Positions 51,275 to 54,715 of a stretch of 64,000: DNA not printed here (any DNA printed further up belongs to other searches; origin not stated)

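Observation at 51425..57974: Candidate split Type ISP-like defence system: PLD-nuclease/SNF2 motor plus MTase-TRD subunit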

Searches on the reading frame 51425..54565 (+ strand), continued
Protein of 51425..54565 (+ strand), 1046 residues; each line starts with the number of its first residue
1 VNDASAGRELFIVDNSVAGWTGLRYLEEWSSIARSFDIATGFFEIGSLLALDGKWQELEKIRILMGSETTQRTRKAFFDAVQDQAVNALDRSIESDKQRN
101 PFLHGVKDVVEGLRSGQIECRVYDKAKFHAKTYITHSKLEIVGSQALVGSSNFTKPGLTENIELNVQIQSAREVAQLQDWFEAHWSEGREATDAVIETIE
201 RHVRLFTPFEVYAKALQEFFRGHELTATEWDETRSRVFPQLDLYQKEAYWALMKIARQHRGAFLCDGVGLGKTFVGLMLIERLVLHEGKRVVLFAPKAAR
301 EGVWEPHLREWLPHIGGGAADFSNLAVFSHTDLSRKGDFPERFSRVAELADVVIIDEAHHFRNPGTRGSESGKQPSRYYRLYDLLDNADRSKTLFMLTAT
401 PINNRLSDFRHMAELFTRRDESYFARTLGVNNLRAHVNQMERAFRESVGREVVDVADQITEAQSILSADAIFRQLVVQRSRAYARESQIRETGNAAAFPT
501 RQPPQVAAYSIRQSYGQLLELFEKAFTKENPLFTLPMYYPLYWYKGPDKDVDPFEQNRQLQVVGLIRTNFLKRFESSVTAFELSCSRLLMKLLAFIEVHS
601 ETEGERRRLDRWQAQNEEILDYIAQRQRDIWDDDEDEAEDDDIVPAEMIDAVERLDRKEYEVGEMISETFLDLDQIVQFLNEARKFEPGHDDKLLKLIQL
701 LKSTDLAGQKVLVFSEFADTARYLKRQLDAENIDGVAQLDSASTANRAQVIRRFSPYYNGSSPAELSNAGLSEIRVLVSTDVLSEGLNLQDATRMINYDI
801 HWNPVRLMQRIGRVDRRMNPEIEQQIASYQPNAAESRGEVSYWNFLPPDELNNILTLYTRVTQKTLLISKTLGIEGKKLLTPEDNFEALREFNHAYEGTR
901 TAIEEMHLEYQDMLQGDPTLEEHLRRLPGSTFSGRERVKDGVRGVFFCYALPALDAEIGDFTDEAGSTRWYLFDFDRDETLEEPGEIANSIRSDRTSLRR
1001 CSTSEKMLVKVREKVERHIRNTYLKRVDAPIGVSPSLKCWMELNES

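Call 39: find_related_loci(query=window:51425-54565:+, collection=genome_contigs, flank=7000)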
Query window:51425-54565:+ (1046 aa) in genome_contigs; peptide patterns used: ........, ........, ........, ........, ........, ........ (x = any residue, [..] = any of these).
599 stretches matched a pattern (row limit reached: there are more); 380 encode a relative of the query (tblastn E <= 1e-3); the best 80 are kept; 80 distinct loci.
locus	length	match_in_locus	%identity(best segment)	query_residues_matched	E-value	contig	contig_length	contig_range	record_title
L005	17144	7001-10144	82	1-1046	0e+0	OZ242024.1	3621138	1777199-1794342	MAG: Dehalococcoidia bacterium isolate d43f8009-68d3-414f-887a-1f958e937587 genome assembly, chromosome: 1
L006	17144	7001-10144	81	1-1046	0e+0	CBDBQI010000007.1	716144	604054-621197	MAG: Dehalococcoidia bacterium isolate aa297ee3-c136-429f-8284-2fbc07899539 genome assembly, contig: contig_7, whole gen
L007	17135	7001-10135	80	1-1045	0e+0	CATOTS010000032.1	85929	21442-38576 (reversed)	MAG: uncultured Caldilineaceae bacterium isolate 89edc99b-a254-4a58-8b99-7cf6359c985e genome assembly, contig: contig_32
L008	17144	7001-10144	79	1-1046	0e+0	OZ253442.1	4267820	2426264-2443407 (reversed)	MAG: bacterium isolate e26f613c-7608-46b1-ae07-a2f8df169297 genome assembly, chromosome: 1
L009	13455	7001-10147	75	1-1046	0e+0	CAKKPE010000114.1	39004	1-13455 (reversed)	bacterium isolate Hainich-H32-bin143-1 genome assembly, contig: H32-bin143_1_Hain_PNK108_H32_02um_373_length_39004_cov_7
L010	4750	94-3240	76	1-1046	0e+0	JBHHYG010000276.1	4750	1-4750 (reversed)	MAG: Acidobacteriota bacterium isolate Maj_2_bin.65 NODE_11101_length_4750_cov_8.523536, whole genome shotgun sequence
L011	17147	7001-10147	75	1-1046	0e+0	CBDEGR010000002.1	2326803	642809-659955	MAG: Terriglobia bacterium isolate 8a11511d-baa6-4992-a721-72c46eb31aa6 genome assembly, contig: contig_2, whole genome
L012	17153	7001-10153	75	1-1046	0e+0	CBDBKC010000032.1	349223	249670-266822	MAG: Bryobacterales bacterium isolate 5f91f12a-28cc-4e70-8e9f-3aed67d6a3bc genome assembly, contig: contig_32, whole gen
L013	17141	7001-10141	75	1-1046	0e+0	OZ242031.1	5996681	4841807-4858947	MAG: Candidatus Rariloculaceae bacterium isolate a5421204-da08-4551-a270-5214cadbb2a1 genome assembly, chromosome: 1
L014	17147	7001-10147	74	1-1046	0e+0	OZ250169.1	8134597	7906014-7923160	MAG: Candidatus Marinacidobacterales bacterium isolate 549cdbe4-9bbc-4d2b-bb60-052536d6f51f genome assembly, chromosome:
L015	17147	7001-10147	74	1-1046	0e+0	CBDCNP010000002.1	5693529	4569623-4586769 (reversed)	MAG: Candidatus Marinacidobacterales bacterium isolate 830f3ca3-a0f5-4ab1-83b9-294b1c63e4d0 genome assembly, contig: con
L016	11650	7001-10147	75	1-1046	0e+0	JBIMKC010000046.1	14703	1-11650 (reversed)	MAG: Chromatiales bacterium isolate Lehman Caves 20pBin3 NODE_64_length_14703_cov_20.069566, whole genome shotgun sequen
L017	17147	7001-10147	74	1-1046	0e+0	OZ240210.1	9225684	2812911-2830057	MAG: Candidatus Marinacidobacterales bacterium isolate 0d31ad60-220b-4e30-b965-f5e03541a285 genome assembly, chromosome:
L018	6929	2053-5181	75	7-1046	0e+0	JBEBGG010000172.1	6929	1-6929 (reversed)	MAG: Vicinamibacterales bacterium isolate ASF_16 NODE_8703_length_6929_cov_3.538067, whole genome shotgun sequence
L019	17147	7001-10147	74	1-1046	0e+0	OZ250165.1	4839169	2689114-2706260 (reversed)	MAG: Longimicrobiales bacterium isolate 36211dbd-b4a1-46f7-a7f4-81aaf8368965 genome assembly, chromosome: 1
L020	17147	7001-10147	73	1-1046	0e+0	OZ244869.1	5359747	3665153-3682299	MAG: uncultured Candidatus Binatia bacterium isolate 4a3a7036-e571-4a1a-a60d-b403d30aaf4e genome assembly, chromosome: 1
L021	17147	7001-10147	74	1-1046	0e+0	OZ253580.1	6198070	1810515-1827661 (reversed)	MAG: Acidobacteriota bacterium isolate 47452053-f15d-47d9-810f-b45a5afbde1b genome assembly, chromosome: 1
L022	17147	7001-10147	74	1-1046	0e+0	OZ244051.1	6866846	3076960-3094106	MAG: Vicinamibacterales bacterium isolate 8ba7f8d7-3fc5-437a-86da-c0f89745c60d genome assembly, chromosome: 1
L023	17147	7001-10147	74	1-1046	0e+0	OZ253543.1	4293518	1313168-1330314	MAG: Vicinamibacterales bacterium isolate a555a54f-759e-46d5-9286-a5a0a1e3be1d genome assembly, chromosome: 1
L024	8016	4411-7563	74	1-1046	0e+0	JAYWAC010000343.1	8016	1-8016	MAG: Pseudomonadota bacterium isolate GL92_UP_concoct_102 GL92_UP_concoct_102_342, whole genome shotgun sequence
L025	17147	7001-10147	74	1-1046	0e+0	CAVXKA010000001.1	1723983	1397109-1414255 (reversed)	MAG: Candidatus Eisenbacteria bacterium isolate MFD05942.bin.1.119 genome assembly, contig: contig_14319, whole genome s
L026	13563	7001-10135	73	5-1046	0e+0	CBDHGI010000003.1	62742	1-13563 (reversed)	MAG: Chloroflexota bacterium isolate cca356c8-8f3a-46e1-bc14-440367fe4ecb genome assembly, contig: chromosome_1, whole g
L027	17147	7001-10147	73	1-1046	0e+0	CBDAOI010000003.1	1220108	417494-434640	MAG: Spirochaetia bacterium isolate d3bce0ab-2dc1-46b8-a379-b64c181c762d genome assembly, contig: contig_3, whole genome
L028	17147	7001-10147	74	1-1046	0e+0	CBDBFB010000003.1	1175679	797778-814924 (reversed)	MAG: uncultured Candidatus Binatia bacterium isolate 1f458a18-970d-4e2d-a946-a0f588cd1ee1 genome assembly, contig: conti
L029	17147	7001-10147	73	1-1046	0e+0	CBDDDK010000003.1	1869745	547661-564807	MAG: Longimicrobiales bacterium isolate d6bf1850-4cd7-453d-9a48-8c1bda8f1438 genome assembly, contig: contig_3, whole ge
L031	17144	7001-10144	74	1-1046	0e+0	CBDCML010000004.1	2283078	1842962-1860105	MAG: Opitutales bacterium isolate e0fc1690-48a8-4d2d-90c6-43be15898d10 genome assembly, contig: contig_4, whole genome s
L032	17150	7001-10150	73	1-1046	0e+0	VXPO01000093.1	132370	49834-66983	MAG: Gammaproteobacteria bacterium isolate SB0662_bin_58 NODE_110_length_132370_cov_53.366330, whole genome shotgun sequ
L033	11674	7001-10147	73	1-1046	0e+0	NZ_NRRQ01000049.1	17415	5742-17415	Chromatium okenii strain DSM 169 scaffold0049, whole genome shotgun sequence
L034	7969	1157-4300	73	1-1046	0e+0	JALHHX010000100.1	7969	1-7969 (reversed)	MAG: Lentisphaerae bacterium isolate 5-aug_S3_014 scaffold_3169, whole genome shotgun sequence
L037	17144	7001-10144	72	1-1046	0e+0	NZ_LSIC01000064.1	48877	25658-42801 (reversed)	Bradyrhizobium sp. CCH5-F6 CCH5-F6_contig64, whole genome shotgun sequence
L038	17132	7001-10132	72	5-1046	0e+0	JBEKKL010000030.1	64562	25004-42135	MAG: Terracidiphilus sp. isolate SPRUCE 346 SPRUCE_346_30, whole genome shotgun sequence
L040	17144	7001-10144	72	1-1046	0e+0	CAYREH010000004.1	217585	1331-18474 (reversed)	MAG TPA_asm: uncultured Bradyrhizobium sp. isolate binchicken_co77_69 genome assembly, contig: NODE_28_length_217585_cov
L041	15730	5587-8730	72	1-1046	0e+0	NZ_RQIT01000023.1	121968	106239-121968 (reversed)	Bradyrhizobium sp. RP6 NODE_23_length_121968_cov_28.2668, whole genome shotgun sequence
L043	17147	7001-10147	73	1-1046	0e+0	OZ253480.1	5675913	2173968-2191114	MAG: uncultured Candidatus Binatia bacterium isolate 01c1d691-c9b9-4499-9944-1e5a173e9d55 genome assembly, chromosome: 1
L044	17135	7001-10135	72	7-1044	0e+0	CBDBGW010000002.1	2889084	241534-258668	MAG: Longimicrobiales bacterium isolate e50cd360-cd7c-427b-8661-79c54124e026 genome assembly, contig: chromosome_2, whol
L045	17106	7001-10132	72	4-1046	0e+0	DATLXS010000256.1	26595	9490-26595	MAG TPA_asm: Gemmatimonadales bacterium isolate SMAG_U13252 k141_2207212, whole genome shotgun sequence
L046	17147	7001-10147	71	1-1046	0e+0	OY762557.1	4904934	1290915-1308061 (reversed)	MAG: Longimicrobiales bacterium isolate c10e2151-7d97-4465-9cf7-a78a4796a63d genome assembly, chromosome: 1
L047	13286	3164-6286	70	6-1046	0e+0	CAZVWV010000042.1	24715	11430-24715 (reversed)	MAG TPA_asm: uncultured Bdellovibrionales bacterium isolate SRP286056_co1_714 genome assembly, contig: NODE_2297_length_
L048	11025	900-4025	71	6-1046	0e+0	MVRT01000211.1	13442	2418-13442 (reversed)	MAG: Syntrophorhabdus sp. PtaU1.Bin153 A4E65_contig000211, whole genome shotgun sequence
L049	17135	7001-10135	70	1-1046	0e+0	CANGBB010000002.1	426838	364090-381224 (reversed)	MAG: Gammaproteobacteria bacterium isolate Jr-28aug17-207 genome assembly, contig: Jr-28aug17-C18, whole genome shotgun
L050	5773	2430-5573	71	1-1046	0e+0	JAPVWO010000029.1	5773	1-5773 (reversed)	MAG: Candidatus Multivorans thiocomprendens isolate r_rhhh15 Seq29, whole genome shotgun sequence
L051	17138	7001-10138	71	1-1046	0e+0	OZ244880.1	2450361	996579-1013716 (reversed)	MAG: Candidatus Foliamicus sp. isolate 8c9a6700-f045-4f67-973d-99a5b8b15ec5 genome assembly, chromosome: 1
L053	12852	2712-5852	70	1-1046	0e+0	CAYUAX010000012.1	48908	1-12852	MAG TPA_asm: uncultured Bifidobacteriaceae bacterium isolate binchicken_co311_36 genome assembly, contig: NODE_1242_leng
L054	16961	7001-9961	74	1-985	0e+0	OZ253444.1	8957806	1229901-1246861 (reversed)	MAG: Bryobacterales bacterium isolate 3cac0922-cef3-4e6b-989c-161c3111d54d genome assembly, chromosome: 1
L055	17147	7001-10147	71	1-1046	0e+0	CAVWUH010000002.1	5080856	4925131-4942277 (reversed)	MAG: uncultured Acidobacteriota bacterium isolate MFD07386.bin.2.1 genome assembly, contig: contig_10975, whole genome s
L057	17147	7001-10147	74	1-1046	0e+0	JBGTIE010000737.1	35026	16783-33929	MAG: Lysobacterales bacterium isolate JTS-RE256 k141_10372520, whole genome shotgun sequence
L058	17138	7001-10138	68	7-1046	0e+0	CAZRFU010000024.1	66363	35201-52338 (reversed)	MAG TPA_asm: uncultured Thermoanaerobaculia bacterium isolate binchicken_co179_2 genome assembly, contig: NODE_1465_leng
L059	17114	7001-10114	69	8-1046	0e+0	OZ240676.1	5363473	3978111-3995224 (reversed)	MAG: Acetobacteraceae bacterium isolate f7f17dca-7cc1-4784-93e2-aed72d0e35c9 genome assembly, chromosome: 1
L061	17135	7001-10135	66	4-1046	0e+0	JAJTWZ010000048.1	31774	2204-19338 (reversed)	MAG: Blastocatellia bacterium isolate DTUACD2 48-Genome20, whole genome shotgun sequence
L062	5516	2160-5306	67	1-1046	0e+0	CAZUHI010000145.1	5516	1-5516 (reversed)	MAG TPA_asm: uncultured Rickettsiales bacterium isolate binchicken_co46_645 genome assembly, contig: NODE_30741_length_5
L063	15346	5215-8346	67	4-1046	0e+0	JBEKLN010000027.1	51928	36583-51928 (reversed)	MAG: Rhizomicrobium sp. isolate SPRUCE 371 SPRUCE_371_27, whole genome shotgun sequence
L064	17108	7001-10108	68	10-1046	0e+0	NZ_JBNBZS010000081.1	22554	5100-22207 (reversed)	Roseomonas chloroacetimidivorans strain JCM 31050 Scaffold72_1, whole genome shotgun sequence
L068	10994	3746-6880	67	4-1046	0e+0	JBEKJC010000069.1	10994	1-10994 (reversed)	MAG: Candidatus Binataceae bacterium isolate SPRUCE 314 SPRUCE_314_69, whole genome shotgun sequence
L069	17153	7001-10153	67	4-1046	0e+0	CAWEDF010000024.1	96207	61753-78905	MAG: uncultured Acidobacteriaceae bacterium isolate MFD03346.bin.2.25 genome assembly, contig: contig_31957, whole genom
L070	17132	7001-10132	67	4-1046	0e+0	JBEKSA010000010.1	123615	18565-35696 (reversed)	MAG: Terracidiphilus sp. isolate SPRUCE 523 SPRUCE_523_10, whole genome shotgun sequence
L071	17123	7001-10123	68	4-1046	0e+0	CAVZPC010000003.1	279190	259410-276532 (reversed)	MAG: uncultured Acidobacteriaceae bacterium isolate MFD05580.bin.1.80 genome assembly, contig: contig_15726, whole genom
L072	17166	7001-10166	74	1-1046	0e+0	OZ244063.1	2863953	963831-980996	MAG: Longimicrobiales bacterium isolate c98dfb47-a974-4e0c-a8b8-e7d24a450b7a genome assembly, chromosome: 1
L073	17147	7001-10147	74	1-1046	0e+0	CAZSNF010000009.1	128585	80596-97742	MAG TPA_asm: uncultured Rhodothermales bacterium isolate SRP109090_co2_31 genome assembly, contig: NODE_103_length_12858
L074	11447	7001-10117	65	1-1044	0e+0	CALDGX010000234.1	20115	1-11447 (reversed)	MAG TPA_asm: uncultured Chloracidobacterium sp. isolate SRR5576004_bin.87_CONCOCT_v1.1_MAG genome assembly, contig: ERZ7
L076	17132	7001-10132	66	4-1046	0e+0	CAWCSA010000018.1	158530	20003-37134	MAG: uncultured Alphaproteobacteria bacterium isolate MFD04434.bin.1.14 genome assembly, contig: contig_5024, whole geno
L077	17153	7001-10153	64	1-1046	0e+0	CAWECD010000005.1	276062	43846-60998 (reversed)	MAG: uncultured Acidimicrobiaceae bacterium isolate MFD04492.bin.2.88 genome assembly, contig: contig_7063, whole genome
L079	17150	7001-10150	64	7-1046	0e+0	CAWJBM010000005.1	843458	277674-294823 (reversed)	MAG: uncultured Acidimicrobiaceae bacterium isolate MFD04492.bin.1.127 genome assembly, contig: contig_8188, whole genom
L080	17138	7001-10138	77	1-1044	0e+0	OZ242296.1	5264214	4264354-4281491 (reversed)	MAG: Candidatus Versatilivorator sp. isolate 70151110-fafd-468e-a177-3adff467d788 genome assembly, chromosome: 1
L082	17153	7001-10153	65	1-1046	0e+0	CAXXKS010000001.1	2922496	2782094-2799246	MAG: Alphaproteobacteria bacterium isolate 9bb74b87-2c64-497b-9104-8e9834e062e5 genome assembly, contig: contig_1, whole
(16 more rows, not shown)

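Call 51: search_protein_families(library=pfam, proteins=[L054:10133-12820:+, L074:10186-11445:+, L044:10356-13445:+, L080:10180-12579:+, L080:12576-13823:+, L046:10180-11283:+, L072:10563-11318:+], max_evalue=0.001)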
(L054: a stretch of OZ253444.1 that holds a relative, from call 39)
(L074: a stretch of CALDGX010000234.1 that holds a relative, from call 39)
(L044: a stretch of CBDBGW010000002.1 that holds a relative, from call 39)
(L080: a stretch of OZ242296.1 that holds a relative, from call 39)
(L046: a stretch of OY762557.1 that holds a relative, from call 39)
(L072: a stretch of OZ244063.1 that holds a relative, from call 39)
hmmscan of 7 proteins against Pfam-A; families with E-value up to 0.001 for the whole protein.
L054:10133-12820:+ (895 aa): 17 families
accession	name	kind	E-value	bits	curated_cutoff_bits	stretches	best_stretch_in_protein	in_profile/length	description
PF00069.31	Pkinase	-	9.3e-46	156.8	31.7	1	96-342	1-253/263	Protein kinase domain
PF07714.23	PK_Tyr_Ser-Thr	-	5.8e-29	101.6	23.1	1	98-341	3-249/258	Protein tyrosine and serine/threonine kinase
PF13414.12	TPR_11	-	1.2e-19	70.1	26.8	0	657-685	10-38/42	TPR repeat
PF14559.12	TPR_19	-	4.2e-15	56.3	25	1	727-779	8-60/68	Tetratricopeptide repeat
PF07719.23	TPR_2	-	2.9e-14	52.4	27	1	744-777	1-34/34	Tetratricopeptide repeat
PF13431.12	TPR_17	-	1.2e-13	50.6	24.4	0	664-695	2-32/34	Tetratricopeptide repeat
PF13432.12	TPR_16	-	1.6e-10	41.6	32.7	2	715-778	2-65/65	Tetratricopeptide repeat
PF00515.34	TPR_1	-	2.5e-10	40.2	27.8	0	750-777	7-34/34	Tetratricopeptide repeat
PF13181.12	TPR_8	-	8.7e-10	38.4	25.7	1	744-777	1-34/34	Tetratricopeptide repeat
PF13428.12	TPR_14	-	1e-07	32.4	23.5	0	746-785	3-42/44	Tetratricopeptide repeat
PF23914.1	TPR_CcmH_CycH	-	5.1e-07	30.1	42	0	690-777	64-154/158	Cytochrome c-type biogenesis protein H TPR domain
PF13424.12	TPR_12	-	5.7e-06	26.9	30.1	1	727-774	27-75/77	Tetratricopeptide repeat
PF01636.29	APH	-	8e-06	26.2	23.2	1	109-209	12-110/239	Phosphotransferase enzyme family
PF13174.12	TPR_6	-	1.7e-05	25.6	26.3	0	746-774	2-30/33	Tetratricopeptide repeat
PF13176.12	TPR_7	-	0.00018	21.8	27.9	0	749-776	4-31/36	Tetratricopeptide repeat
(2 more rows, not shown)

L074:10186-11445:+ (420 aa): 1 family
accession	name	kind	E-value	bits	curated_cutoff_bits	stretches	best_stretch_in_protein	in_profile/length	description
PF01936.24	NYN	-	9.1e-22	78.6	24.2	1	7-159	2-144/145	NYN domain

L044:10356-13445:+ (1029 aa): 2 families
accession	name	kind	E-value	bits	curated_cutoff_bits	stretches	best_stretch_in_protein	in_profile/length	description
PF25794.1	SACS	-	5.7e-13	49.7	32.8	1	31-126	13-123/247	Sacsin domain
PF13020.12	NOV_C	-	6.2e-08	33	22.1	1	914-996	2-86/91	Protein NO VEIN, C-terminal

L080:10180-12579:+ (799 aa): 5 families
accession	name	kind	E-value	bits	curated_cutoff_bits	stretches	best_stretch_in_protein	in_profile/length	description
PF00012.26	HSP70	-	5.7e-34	117.7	20.6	2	23-309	1-269/599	Hsp70 protein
PF07719.23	TPR_2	-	1.5e-06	28.3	27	0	679-708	4-33/34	Tetratricopeptide repeat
PF13181.12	TPR_8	-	1.9e-06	28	25.7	0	678-708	3-33/34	Tetratricopeptide repeat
PF00515.34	TPR_1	-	2.7e-05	24.2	27.8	0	679-708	4-33/34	Tetratricopeptide repeat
PF13424.12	TPR_12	-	7e-05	23.4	30.1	0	644-706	5-75/77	Tetratricopeptide repeat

L080:12576-13823:+ (415 aa): 6 families
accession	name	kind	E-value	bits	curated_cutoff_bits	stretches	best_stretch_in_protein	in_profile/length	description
PF00580.27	UvrD-helicase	-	2.6e-15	57.3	23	2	14-94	4-88/271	UvrD/REP helicase N-terminal domain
PF13361.12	UvrD_C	-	7.9e-13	49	25.6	1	318-367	293-348/350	UvrD-like helicase C-terminal domain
PF13245.12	AAA_19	-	1.4e-08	35.4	25.1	1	20-171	8-131/134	AAA domain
PF01443.25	Viral_helicase1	-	3.7e-06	27.4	21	0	129-252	53-178/228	Viral superfamily 1 RNA helicase core domain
PF13538.12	UvrD_C_2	-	5.2e-05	23.5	27.4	1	320-364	10-51/52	UvrD-like helicase C-terminal domain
PF13604.12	AAA_30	-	0.00094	19.4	27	0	14-220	9-177/191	AAA domain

L046:10180-11283:+ (367 aa): 2 families
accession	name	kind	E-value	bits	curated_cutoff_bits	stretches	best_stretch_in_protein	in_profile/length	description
PF01972.22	SDH_protease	-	1.2e-05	25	31.3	1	76-142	95-161/286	ClpP-like SDH-type serine proteinase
PF25145.1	NfeD1b_N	-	1.7e-05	24.9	40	1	70-137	29-96/189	NfeD1b, N-terminal domain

L072:10563-11318:+ (251 aa): 0 families
